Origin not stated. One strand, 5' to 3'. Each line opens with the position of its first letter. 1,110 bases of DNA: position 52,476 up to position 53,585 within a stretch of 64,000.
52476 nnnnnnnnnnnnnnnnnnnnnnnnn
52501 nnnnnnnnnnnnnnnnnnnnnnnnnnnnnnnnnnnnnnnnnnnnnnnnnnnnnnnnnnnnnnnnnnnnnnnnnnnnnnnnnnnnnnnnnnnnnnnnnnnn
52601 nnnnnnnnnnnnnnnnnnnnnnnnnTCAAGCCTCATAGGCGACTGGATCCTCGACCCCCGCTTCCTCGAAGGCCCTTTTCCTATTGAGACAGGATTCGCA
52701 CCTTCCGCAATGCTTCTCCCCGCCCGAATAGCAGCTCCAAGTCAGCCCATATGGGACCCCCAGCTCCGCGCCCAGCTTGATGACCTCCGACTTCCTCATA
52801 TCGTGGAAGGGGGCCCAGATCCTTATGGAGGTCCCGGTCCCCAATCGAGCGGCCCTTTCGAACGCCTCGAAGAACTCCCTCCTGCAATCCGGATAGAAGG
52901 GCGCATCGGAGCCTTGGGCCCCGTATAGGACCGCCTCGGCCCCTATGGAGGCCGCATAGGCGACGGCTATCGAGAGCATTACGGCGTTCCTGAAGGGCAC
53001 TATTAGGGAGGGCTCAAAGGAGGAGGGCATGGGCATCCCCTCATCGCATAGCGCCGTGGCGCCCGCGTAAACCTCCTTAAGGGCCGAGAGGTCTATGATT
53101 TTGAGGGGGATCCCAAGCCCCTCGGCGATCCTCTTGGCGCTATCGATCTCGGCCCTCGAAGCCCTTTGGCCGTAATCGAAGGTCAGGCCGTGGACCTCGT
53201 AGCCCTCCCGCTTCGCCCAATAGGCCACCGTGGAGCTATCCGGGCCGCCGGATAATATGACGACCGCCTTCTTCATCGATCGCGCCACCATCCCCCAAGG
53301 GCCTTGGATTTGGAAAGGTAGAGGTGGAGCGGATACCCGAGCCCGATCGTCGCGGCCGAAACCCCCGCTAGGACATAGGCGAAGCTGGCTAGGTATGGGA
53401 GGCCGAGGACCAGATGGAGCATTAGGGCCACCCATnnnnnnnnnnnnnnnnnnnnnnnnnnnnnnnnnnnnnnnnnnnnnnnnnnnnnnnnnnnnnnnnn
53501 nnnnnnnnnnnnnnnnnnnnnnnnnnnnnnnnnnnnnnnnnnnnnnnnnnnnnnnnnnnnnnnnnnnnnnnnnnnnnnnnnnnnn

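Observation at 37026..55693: Giant secreted protein and a distant small anchored protein share the same terminal domain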

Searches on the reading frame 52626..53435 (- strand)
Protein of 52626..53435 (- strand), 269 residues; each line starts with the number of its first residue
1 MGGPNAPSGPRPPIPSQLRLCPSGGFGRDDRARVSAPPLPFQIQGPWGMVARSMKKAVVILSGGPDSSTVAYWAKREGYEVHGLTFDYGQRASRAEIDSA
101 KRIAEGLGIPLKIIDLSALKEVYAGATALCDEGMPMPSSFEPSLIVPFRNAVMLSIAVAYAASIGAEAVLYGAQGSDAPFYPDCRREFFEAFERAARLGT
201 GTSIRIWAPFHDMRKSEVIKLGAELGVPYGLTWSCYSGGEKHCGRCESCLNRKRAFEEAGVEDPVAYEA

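Call 16: search_protein_families(library=pfam, proteins=[window:52626-53435:-], max_evalue=0.01)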
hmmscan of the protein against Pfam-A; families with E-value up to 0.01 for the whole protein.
window:52626-53435:- (269 aa): 7 families
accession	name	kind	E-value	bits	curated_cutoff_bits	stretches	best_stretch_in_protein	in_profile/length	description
PF06508.19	QueC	-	2e-67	227.2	22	1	56-259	1-209/210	Queuosine biosynthesis protein QueC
PF02540.23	NAD_synthase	-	4.2e-08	33.1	21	1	53-125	17-90/242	NAD synthase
PF00733.27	Asn_synthase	-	1.6e-06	28.4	21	1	53-132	16-97/354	Asparagine synthase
PF03054.22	tRNA_Me_trans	-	2.6e-06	27.7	20.6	1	56-117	2-73/202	tRNA methyl transferase HUP domain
PF24167.1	DUF7411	-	0.00014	21.9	28.7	1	56-118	2-60/194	Family of unknown function (DUF7411)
PF02568.20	ThiI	-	0.00065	19.8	20.5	1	55-108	4-57/197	Thiamine biosynthesis protein (ThiI)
PF01171.26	ATP_bind_3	-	0.0056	16.9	27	0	57-117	2-67/182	PP-loop family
